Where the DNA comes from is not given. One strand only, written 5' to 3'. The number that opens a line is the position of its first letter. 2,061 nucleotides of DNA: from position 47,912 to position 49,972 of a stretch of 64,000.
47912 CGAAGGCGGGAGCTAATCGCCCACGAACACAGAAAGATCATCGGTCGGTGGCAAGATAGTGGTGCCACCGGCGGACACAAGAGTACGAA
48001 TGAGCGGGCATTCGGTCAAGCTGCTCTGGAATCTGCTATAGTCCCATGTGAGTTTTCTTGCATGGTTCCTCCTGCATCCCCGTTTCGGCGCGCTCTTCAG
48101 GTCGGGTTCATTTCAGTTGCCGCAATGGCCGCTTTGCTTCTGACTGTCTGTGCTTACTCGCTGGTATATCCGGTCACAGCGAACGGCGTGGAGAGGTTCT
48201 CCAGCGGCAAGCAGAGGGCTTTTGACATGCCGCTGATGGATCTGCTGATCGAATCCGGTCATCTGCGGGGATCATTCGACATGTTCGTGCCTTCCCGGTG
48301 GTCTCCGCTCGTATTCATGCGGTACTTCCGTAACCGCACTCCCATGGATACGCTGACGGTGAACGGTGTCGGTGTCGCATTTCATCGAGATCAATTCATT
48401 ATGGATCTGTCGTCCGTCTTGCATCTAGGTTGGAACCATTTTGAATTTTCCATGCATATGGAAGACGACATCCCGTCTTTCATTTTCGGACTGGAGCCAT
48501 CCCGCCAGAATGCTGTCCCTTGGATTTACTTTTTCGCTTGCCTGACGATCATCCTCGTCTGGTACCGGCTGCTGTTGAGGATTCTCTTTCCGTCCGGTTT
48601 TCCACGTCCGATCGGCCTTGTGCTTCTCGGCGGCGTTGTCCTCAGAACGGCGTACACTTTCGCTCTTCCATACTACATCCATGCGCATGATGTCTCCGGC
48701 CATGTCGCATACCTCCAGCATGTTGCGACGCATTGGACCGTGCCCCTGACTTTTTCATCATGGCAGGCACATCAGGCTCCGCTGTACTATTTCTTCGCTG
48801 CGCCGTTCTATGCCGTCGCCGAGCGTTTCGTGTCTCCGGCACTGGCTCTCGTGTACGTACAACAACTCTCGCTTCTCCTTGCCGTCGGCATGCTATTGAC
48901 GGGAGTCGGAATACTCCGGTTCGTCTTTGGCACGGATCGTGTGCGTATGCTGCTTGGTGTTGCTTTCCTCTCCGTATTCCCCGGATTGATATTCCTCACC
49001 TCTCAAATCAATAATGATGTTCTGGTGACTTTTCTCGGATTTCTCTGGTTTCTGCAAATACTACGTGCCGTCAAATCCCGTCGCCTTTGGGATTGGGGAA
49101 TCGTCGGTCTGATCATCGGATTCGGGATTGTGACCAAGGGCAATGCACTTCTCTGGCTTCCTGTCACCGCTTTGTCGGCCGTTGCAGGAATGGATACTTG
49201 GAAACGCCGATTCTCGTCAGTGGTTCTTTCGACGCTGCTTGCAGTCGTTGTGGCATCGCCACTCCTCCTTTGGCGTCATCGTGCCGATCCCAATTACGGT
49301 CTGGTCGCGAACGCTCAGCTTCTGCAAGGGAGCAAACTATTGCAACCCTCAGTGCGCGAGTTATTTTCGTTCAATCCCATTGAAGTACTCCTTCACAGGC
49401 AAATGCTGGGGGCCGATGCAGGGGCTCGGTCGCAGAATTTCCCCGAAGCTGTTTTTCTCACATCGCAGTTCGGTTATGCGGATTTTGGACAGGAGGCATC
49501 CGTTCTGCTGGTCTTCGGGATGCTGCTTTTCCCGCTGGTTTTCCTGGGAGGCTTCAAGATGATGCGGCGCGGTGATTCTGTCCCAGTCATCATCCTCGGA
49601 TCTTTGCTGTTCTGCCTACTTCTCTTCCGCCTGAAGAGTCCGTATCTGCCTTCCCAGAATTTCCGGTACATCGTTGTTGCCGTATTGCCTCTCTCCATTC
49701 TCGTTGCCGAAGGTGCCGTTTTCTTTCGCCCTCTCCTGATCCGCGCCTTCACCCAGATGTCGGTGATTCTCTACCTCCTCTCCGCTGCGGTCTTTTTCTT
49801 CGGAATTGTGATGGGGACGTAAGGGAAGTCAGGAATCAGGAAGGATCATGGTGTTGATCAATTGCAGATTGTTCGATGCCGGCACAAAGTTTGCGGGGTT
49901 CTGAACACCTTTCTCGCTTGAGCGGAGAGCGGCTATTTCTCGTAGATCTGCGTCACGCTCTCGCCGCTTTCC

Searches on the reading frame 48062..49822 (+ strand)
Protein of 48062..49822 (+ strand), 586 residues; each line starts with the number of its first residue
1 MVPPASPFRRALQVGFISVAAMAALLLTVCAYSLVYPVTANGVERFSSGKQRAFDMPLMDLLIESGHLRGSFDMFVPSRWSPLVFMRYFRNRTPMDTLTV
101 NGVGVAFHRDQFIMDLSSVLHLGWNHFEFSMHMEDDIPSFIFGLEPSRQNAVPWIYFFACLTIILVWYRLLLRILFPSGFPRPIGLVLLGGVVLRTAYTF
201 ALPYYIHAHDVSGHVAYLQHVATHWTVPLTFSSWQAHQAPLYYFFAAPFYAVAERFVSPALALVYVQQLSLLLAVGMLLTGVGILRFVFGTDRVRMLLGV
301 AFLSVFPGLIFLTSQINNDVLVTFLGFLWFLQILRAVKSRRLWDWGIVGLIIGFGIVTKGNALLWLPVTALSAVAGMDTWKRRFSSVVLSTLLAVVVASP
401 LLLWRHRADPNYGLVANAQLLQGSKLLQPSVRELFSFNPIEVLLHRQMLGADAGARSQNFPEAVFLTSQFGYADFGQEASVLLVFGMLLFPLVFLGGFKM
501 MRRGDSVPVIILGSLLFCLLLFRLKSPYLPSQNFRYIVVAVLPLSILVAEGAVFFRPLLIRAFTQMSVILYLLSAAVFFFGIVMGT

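Call 49: search_protein_families(library=pfam, proteins=[window:48062-49822:+], max_evalue=0.01)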
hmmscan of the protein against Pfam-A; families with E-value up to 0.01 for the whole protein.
window:48062-49822:+ (586 aa): 1 family
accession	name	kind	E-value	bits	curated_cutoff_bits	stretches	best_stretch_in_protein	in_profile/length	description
PF13231.12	PMT_2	-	2.4e-08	34.8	26.1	1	238-404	2-160/160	Dolichyl-phosphate-mannose-protein mannosyltransferase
